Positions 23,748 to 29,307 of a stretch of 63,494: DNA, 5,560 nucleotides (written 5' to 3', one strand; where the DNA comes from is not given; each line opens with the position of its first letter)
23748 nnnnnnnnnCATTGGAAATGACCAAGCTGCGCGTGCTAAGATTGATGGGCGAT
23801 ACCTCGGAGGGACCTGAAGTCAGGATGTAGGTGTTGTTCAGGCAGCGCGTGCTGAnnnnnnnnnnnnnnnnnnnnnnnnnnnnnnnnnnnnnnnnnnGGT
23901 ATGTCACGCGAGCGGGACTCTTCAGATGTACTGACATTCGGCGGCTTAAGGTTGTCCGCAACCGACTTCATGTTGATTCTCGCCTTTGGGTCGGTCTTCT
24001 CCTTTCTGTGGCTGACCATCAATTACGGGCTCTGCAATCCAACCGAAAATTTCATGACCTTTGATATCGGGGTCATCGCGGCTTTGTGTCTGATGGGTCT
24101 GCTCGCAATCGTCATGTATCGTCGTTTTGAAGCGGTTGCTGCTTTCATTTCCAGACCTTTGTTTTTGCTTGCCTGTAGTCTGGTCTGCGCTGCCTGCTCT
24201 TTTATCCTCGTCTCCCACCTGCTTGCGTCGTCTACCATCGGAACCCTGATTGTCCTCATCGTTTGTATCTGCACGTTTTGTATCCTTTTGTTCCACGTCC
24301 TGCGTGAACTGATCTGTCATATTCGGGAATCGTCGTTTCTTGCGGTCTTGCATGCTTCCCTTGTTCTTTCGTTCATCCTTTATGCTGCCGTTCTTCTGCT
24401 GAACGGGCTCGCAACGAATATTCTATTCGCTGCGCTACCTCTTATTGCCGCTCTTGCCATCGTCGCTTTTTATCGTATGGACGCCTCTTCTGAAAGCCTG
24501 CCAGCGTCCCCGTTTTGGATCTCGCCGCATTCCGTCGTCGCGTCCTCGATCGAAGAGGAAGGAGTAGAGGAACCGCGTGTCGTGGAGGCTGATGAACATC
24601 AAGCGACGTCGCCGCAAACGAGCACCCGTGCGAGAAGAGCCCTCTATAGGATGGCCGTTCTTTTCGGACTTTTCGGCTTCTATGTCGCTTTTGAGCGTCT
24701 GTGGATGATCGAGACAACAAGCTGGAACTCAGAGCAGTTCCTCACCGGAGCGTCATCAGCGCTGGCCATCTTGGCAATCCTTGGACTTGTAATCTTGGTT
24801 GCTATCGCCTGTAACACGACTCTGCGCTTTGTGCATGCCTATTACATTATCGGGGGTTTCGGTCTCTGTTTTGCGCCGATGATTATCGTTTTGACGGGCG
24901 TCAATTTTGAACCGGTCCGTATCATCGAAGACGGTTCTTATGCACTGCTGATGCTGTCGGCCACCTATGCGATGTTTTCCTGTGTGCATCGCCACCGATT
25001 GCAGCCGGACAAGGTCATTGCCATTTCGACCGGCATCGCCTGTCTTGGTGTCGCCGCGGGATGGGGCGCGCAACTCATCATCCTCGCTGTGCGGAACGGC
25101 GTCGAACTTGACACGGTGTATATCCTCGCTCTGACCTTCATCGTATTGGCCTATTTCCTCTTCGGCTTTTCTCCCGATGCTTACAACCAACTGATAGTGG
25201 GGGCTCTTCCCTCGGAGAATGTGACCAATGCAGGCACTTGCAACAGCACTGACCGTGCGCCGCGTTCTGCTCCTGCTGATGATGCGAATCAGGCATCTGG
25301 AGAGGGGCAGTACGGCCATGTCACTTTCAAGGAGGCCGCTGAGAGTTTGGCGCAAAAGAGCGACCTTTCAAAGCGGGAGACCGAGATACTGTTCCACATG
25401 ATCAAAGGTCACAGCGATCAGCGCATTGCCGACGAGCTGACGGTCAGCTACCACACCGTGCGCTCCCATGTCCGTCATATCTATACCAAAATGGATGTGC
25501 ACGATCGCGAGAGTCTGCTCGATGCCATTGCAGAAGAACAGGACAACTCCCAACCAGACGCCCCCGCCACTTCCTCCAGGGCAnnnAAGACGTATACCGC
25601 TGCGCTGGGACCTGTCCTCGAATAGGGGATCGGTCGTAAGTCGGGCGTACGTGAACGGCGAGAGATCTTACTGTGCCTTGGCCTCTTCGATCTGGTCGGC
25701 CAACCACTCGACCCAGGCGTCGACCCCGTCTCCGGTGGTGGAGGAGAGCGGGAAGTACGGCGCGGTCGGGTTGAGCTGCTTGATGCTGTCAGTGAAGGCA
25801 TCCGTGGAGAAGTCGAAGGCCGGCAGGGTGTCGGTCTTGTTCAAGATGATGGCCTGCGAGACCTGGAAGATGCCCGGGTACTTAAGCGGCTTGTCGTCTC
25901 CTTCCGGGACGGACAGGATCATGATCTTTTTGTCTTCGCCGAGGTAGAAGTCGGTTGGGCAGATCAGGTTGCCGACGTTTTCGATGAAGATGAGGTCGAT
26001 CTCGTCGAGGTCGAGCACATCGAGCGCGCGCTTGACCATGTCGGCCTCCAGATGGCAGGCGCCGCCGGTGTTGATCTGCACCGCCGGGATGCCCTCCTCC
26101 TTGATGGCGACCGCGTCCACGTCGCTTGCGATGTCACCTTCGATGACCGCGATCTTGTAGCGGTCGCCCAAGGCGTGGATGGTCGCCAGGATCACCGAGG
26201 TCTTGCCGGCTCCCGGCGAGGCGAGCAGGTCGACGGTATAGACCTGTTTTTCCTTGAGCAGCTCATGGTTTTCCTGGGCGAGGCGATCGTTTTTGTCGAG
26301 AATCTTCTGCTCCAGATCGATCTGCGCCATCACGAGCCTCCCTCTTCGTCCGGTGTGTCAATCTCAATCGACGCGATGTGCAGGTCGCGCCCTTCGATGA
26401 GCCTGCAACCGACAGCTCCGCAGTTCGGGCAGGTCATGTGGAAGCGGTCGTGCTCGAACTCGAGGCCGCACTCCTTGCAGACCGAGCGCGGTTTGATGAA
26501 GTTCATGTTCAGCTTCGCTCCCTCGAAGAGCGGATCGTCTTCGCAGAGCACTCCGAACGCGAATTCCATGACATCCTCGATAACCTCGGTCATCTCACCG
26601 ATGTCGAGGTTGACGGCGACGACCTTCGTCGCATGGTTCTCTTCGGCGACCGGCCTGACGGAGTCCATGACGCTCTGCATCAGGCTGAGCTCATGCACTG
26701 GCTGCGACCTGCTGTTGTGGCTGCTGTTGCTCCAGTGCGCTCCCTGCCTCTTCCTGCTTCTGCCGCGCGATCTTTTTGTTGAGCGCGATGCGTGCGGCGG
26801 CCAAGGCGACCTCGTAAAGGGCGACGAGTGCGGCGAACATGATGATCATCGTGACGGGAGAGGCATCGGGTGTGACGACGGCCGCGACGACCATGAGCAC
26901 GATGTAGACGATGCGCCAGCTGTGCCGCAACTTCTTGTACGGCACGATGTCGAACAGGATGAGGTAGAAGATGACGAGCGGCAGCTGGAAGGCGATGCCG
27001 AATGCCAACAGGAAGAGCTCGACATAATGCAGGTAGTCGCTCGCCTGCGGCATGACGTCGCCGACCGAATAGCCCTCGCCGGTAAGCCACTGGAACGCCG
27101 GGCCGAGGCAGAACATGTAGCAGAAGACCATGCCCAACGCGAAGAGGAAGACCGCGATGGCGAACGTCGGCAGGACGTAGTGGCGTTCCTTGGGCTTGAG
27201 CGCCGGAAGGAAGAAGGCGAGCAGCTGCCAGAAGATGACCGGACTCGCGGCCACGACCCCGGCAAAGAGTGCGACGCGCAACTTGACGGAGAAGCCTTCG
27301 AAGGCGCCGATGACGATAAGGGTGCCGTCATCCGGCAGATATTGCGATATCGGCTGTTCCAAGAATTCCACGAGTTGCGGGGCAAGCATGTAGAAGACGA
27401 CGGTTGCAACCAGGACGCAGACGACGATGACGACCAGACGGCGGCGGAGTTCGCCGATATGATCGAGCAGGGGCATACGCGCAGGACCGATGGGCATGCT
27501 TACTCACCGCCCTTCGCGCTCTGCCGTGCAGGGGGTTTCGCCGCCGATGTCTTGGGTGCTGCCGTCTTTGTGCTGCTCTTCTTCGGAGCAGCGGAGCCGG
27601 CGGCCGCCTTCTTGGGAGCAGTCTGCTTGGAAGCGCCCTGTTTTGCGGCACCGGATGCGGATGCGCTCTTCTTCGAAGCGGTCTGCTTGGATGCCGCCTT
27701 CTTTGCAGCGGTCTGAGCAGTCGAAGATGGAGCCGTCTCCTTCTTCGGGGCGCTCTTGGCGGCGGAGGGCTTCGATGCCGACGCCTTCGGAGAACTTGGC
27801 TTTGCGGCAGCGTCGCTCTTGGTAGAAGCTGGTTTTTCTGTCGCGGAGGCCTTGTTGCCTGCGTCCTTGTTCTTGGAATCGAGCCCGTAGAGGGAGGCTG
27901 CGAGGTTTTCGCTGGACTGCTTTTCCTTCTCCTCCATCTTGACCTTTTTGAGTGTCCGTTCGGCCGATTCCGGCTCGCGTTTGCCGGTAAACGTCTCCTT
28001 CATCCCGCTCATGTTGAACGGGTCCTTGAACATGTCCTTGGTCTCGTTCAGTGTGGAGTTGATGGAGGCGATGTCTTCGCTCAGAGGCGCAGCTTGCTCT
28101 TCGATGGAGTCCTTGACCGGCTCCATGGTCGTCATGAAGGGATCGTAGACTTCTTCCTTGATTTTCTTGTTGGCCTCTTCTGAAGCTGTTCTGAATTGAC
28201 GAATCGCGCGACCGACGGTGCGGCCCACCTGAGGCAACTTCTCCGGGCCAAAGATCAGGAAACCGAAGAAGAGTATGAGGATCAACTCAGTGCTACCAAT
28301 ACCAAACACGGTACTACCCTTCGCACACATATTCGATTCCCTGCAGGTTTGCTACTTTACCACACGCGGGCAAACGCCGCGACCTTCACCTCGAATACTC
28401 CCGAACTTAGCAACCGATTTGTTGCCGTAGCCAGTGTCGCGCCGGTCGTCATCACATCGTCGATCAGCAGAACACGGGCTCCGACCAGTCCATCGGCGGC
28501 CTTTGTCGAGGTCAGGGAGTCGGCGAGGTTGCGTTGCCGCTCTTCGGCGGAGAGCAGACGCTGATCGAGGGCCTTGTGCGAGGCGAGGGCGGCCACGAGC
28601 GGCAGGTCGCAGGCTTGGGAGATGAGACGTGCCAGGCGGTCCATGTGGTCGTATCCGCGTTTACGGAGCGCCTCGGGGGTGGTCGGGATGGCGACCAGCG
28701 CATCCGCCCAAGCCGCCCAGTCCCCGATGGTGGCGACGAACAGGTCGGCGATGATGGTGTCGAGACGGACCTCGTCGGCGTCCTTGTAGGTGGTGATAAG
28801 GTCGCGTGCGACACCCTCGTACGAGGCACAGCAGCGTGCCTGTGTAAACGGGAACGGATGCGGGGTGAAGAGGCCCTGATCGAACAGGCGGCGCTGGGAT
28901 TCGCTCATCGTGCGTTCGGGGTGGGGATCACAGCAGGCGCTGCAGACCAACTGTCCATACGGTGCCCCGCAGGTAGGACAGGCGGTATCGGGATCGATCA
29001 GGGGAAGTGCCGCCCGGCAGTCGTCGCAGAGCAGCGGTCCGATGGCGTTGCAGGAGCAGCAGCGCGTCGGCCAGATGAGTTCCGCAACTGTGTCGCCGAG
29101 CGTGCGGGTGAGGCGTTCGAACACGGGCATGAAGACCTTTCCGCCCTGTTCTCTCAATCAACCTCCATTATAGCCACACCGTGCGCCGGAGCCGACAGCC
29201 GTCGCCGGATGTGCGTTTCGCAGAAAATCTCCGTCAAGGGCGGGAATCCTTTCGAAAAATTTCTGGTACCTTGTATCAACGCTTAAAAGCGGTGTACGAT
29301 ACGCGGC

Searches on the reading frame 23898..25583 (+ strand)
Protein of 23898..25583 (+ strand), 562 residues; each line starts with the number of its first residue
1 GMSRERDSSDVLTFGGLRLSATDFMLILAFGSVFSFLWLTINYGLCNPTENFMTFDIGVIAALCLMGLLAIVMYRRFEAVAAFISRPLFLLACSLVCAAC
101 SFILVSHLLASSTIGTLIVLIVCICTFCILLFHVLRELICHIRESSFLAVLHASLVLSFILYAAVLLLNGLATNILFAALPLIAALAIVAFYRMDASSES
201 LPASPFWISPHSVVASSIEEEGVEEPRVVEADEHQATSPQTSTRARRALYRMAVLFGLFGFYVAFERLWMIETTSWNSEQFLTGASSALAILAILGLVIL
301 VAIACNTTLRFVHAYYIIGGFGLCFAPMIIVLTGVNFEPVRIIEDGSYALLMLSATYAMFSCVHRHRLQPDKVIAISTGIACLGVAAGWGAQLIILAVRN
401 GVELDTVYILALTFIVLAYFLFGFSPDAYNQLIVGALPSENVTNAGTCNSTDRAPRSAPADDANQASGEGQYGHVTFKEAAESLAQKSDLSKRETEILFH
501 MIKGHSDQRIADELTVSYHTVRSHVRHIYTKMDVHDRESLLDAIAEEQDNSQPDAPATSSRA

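Call 4: search_protein_families(library=pfam, proteins=[window:23898-25583:+])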
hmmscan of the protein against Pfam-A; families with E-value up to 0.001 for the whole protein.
window:23898-25583:+ (562 aa): 1 family
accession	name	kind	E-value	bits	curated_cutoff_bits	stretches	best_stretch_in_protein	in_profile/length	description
PF00196.25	GerE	-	7.7e-14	51.5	23.5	1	489-540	2-53/57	Bacterial regulatory proteins, luxR family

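Call 5: search_protein_families(library=ncbifam, proteins=[window:23898-25583:+])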
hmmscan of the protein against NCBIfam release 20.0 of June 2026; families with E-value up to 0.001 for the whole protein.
window:23898-25583:+ (562 aa): 18 families
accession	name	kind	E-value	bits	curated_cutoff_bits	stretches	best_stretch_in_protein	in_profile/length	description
TIGR03020.2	EpsA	equivalog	1.7e-10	40.9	170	1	478-538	178-239/247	XrtB/PEP-CTERM-associated transcriptional regulator EpsA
NF003420.0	PRK04841.1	equivalog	9.9e-10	37.1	537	1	484-539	833-888/903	HTH-type transcriptional regulator MalT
NF041232.1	BagY_FevT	exception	2.6e-09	36.4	700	1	483-552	290-359/367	LuxR family transcriptional regulator BagY/FevT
NF052445.1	RespRegMctR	equivalog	6.5e-08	32.2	300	1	485-540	140-195/205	two-component system response regulator MctR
NF047785.1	respo_reg_MadR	equivalog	1.7e-07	30.8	300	1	482-538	141-197/209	MadR family response regulator transcription factor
NF007935.0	PRK10651.1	equivalog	2.3e-07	30.2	250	1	483-537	149-203/216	two-component system response regulator NarL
NF007505.1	PRK10100.1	equivalog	2.4e-07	30.7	250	1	484-538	139-193/204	biofilm master transcriptional regulator CsgD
NF052366.1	photon_PedR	equivalog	4.4e-07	30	120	1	489-541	2-54/74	photosynthetic electron transport-dependent transcriptional regulator PedR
NF007403.0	PRK09935.1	equivalog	7.5e-07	29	271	1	480-542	140-202/210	fimbria biosynthesis transcriptional regulator FimZ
NF011896.0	PRK15369.1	equivalog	1.9e-05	24.4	242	1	484-542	144-202/211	two component system response regulator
TIGR03541.1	reg_near_HchA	equivalog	2.1e-05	24.2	215.6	1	480-535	162-217/232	PA1136 family autoinducer-binding transcriptional regulator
NF007708.0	PRK10403.1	equivalog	3.2e-05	23.5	343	1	488-537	152-201/215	nitrate/nitrite response regulator protein NarP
NF008548.0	PRK11475.1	equivalog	4.2e-05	23.2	176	1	484-543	129-188/207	DNA-binding transcriptional activator BglJ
NF006900.1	PRK09390.1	equivalog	0.00012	21.7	255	1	478-538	131-191/203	response regulator FixJ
NF047608.1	LIC13292_fam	subfamily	0.00026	21.1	200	0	477-534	90-147/166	LIC13292 family transcriptional regulator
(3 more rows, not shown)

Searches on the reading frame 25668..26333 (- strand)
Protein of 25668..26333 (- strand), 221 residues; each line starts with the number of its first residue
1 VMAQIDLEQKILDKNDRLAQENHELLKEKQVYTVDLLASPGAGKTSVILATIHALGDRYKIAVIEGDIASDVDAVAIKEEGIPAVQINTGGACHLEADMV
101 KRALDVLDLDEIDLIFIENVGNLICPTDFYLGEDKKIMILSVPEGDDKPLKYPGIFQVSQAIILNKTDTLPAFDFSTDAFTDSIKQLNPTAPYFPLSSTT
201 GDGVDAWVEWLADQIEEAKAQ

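Call 28: search_protein_families(library=pfam, proteins=[window:25668-26333:-], max_evalue=0.01)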
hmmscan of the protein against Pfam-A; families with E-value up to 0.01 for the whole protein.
window:25668-26333:- (221 aa): 2 families
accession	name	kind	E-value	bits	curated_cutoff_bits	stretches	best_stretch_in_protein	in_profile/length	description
PF02492.25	cobW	-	6.6e-23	81.6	20.7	1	39-193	8-178/180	CobW/HypB/UreG, nucleotide-binding domain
PF03308.22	MeaB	-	0.00016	21.2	23.1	1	34-206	36-226/273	Methylmalonyl Co-A mutase-associated GTPase MeaB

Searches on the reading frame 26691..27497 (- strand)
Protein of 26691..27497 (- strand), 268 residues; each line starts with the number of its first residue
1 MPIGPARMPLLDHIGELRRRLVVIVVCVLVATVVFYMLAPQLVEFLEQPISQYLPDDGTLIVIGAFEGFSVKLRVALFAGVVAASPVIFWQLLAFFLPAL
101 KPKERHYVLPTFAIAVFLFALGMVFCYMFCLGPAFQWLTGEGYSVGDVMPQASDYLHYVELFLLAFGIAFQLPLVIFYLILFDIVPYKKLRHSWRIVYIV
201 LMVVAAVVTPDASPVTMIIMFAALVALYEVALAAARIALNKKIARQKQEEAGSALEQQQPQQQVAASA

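Call 28: search_protein_families(library=pfam, proteins=[window:26691-27497:-], max_evalue=0.01)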
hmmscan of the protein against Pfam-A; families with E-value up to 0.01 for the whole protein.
window:26691-27497:- (268 aa): 1 family
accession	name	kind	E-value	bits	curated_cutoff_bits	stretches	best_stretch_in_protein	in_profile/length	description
PF00902.23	TatC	-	3.4e-57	194.1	25.1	1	12-221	1-206/208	Sec-independent protein translocase protein (TatC)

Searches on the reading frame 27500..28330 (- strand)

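Call 28: search_protein_families(library=pfam, proteins=[window:27500-28330:-], max_evalue=0.01)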
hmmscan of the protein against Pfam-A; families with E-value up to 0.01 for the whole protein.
window:27500-28330:- (276 aa): 2 families
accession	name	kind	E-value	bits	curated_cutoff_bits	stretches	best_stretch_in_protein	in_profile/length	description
PF02416.21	TatA_B_E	-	7.8e-15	54.3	21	1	11-60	1-50/53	mttA/Hcf106 family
PF07382.16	HC2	-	0.00084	19.9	40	1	159-269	15-169/194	Histone H1-like nucleoprotein HC2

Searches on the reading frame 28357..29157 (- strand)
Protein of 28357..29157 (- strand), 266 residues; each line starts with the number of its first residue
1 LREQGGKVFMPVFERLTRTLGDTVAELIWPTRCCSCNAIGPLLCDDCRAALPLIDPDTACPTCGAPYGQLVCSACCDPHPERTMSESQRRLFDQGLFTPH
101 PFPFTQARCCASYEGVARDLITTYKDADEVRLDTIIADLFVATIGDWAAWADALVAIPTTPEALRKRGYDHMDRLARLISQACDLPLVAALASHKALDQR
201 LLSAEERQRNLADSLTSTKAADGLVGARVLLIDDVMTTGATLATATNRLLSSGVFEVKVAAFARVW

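Call 54: search_protein_families(library=pfam, proteins=[window:28357-29157:-], max_evalue=0.00001)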
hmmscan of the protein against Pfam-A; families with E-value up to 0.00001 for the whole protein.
window:28357-29157:- (266 aa): 1 family
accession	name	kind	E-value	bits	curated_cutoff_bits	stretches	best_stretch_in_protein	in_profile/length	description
PF00156.33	Pribosyltran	-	1.3e-06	28.2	26.3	1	211-263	79-124/158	Phosphoribosyl transferase domain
